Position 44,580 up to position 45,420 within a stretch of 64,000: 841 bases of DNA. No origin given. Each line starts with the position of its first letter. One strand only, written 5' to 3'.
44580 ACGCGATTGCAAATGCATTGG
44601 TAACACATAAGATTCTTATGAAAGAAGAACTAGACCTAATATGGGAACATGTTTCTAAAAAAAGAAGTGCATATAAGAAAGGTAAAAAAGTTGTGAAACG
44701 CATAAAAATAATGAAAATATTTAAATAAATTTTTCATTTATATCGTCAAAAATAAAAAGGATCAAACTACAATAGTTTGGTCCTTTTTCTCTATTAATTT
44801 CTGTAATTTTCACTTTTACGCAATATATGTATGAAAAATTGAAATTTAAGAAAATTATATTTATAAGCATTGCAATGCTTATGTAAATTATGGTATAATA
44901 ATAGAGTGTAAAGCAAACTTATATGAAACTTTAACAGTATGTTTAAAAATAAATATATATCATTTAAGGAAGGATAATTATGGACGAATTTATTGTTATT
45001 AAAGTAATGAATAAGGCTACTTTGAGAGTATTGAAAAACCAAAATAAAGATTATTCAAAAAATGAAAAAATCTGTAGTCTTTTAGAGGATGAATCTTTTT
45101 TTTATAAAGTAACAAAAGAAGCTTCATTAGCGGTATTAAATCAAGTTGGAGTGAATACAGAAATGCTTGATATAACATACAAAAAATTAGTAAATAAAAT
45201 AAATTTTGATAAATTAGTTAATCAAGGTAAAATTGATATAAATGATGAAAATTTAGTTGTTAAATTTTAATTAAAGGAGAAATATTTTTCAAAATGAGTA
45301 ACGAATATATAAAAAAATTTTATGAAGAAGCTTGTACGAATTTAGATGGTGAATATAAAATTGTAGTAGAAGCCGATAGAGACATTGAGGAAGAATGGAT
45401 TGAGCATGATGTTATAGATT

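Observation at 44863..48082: Operon of two transglutaminase-fold paralogs plus a YjjX-type NTPase behind a 20-bp palindromic operator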

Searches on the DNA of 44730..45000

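Call 85: search_rna_families(source=window, start=44730, end=45000, threshold=evalue, max_evalue=1)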
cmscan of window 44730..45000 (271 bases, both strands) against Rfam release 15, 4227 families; matches with E-value up to 1: 4.
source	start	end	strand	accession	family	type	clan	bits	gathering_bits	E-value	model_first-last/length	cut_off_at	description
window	44795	44856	+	RF03956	mir-737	Gene; miRNA;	-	23.8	60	0.1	1-63/63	no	mir-737 microRNA precursor family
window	44730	44790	+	RF01456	VrrA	Gene; antisense;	-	19.1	50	0.44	75-140/140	5'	Vibrio regulatory RNA of OmpA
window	44746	44803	+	RF00446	mir-133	Gene; miRNA;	-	15.1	55.5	0.85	1-74/74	no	mir-133 microRNA precursor family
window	44730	44790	+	RF02377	SurA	Gene; sRNA;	-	12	100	0.42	220-279/279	5'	SurA sRNA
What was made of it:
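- Tried and rejected: An Rfam scan of the 5' leader gave only chance-level hits (call 85).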

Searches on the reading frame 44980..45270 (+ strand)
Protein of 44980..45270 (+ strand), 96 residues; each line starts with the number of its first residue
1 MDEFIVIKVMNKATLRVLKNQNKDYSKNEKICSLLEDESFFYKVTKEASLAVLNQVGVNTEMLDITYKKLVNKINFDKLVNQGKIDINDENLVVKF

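Call 3: search_protein_families(library=pfam, proteins=[window:44980-45270:+], max_evalue=1)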
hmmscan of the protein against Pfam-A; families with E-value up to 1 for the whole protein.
window:44980-45270:+ (96 aa): 0 families

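Call 4: search_protein_families(library=ncbifam, proteins=[window:44980-45270:+], max_evalue=1)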
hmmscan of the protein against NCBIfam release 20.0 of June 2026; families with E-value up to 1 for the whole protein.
window:44980-45270:+ (96 aa): 0 families

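Call 5: search_protein_families(library=padloc, proteins=[window:44980-45270:+], max_evalue=1)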
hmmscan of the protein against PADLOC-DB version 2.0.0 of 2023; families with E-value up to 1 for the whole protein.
window:44980-45270:+ (96 aa): 0 families

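Call 6: search_protein_families(library=phrogs, proteins=[window:44980-45270:+], max_evalue=1)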
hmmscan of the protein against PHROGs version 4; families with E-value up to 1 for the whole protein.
window:44980-45270:+ (96 aa): 1 family
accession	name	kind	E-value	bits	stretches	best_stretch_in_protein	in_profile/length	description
phrog_11171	-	unknown function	0.023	15.9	1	7-94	25-114/181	-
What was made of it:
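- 44980..45270 (+): S: a 96-aa all-helical protein and partner subunit of A. It has a near-invariant N-terminus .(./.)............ There is no family hit (calls 3-6).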

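Call 40: find_homologous_proteins(query=window:44980-45270:+)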
Query window:44980-45270:+ (96 aa): 11 proteins with E <= 0.001 among 12 candidates.
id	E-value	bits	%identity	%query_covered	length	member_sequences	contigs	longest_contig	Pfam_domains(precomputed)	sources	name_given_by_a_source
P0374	2.3e-51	189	99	100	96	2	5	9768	-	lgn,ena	-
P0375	1.0e-24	104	57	100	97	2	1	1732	-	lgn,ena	-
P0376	1.1e-23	101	54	100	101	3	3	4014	-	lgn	-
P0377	3.6e-22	96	52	100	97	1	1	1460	-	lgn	-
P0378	1.0e-21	94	51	100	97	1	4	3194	-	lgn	-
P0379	1.6e-20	91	53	100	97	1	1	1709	-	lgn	-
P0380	4.1e-20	89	52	100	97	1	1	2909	-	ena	-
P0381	1.5e-18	84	48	100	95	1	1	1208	-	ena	-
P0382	4.6e-18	83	53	100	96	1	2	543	-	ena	-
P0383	2.0e-12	65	55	78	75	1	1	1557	-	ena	-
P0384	6.0e-11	60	51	74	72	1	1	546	-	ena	-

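Call 51: predict_structure(alignment_id=A2)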
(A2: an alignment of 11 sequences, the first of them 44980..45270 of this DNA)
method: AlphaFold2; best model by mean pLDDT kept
length: 96 residues; sequences in the alignment: 11
mean_pLDDT: 69.1   pTM: 0.46
mean pLDDT of the five models: 69.1, 63.7, 61.9, 61.1, 59.9
residues with pLDDT >= 90: 1; 70-90: 38; 50-70: 56; < 50: 1
segments of 3 or more residues with pLDDT < 50: none
pLDDT, mean of each block of 10 residues (from residue 1): 68 84 85 71 62 62 61 69 70 51
secondary structure, 60 per line:
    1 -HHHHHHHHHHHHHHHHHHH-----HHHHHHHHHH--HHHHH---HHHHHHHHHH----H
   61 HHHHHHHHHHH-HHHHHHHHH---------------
elements in order: H2-20 H26-35 H38-42 H46-55 H60-71 H73-81
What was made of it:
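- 44980..45270 (+): The AF2 model is helical with pLDDT 69 (call 51).
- The S model is of low confidence (call 51).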

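Call 56: fold_search(model_id=the predicted structure, library=pdb)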
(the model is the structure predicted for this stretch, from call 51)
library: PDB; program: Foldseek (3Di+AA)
matches with E <= 10: 10; with E <= 0.001: 0
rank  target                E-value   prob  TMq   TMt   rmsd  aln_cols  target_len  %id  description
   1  5aji_F                6.7e+00  0.07  0.29  0.13  12.6        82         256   16  MscS D67R1 high resolution (released 2015-07-08)
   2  5aji_D                7.2e+00  0.06  0.29  0.12  12.5        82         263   16  MscS D67R1 high resolution (released 2015-07-08)
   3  4dhj_E                7.6e+00  0.06  0.34  0.16  11.0        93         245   17  The structure of a ceOTUB1 ubiquitin aldehyde UBC13~Ub complex (released 2012-02-22)
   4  2lxb_MODEL_1_A        8.5e+00  0.04  0.24  0.28   8.6        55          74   13  Solution structure of the Sgt2 homodimerization domain (released 2012-11-21)
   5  7onj_A                9.0e+00  0.05  0.29  0.13  12.2        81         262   15  Mechanosensitive channel MscS solubilized with LMNG in open conformation (released 2021-09-01)
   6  4dhj_L                9.6e+00  0.05  0.34  0.16  11.0        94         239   16  The structure of a ceOTUB1 ubiquitin aldehyde UBC13~Ub complex (released 2012-02-22)
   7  5aji_G                9.6e+00  0.05  0.29  0.13  12.5        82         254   16  MscS D67R1 high resolution (released 2015-07-08)
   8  5aji_A                9.6e+00  0.05  0.29  0.12  12.5        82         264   16  MscS D67R1 high resolution (released 2015-07-08)
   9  4v2q_B                9.6e+00  0.04  0.30  0.09   9.0       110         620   10  Ironing out their differences: Dissecting the structural determinants of a phenylalanine aminomutase and ammonia lyase (released 2014-12-10)
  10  6pfv_B                9.6e+00  0.02  0.22  0.15  16.2       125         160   10  Structure of S. venezuelae RisG-WhiG-c-di-GMP complex: orthorhombic crystal form (released 2019-11-13)
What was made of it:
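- Closest known: Vasohibin-SVBP tubulin carboxypeptidase. Different: S has no similarity to SVBP: Foldseek on the S model found nothing (call 56).
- Tried and rejected: Foldseek of the S model found nothing, and the model is of low confidence (calls 51, 56).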
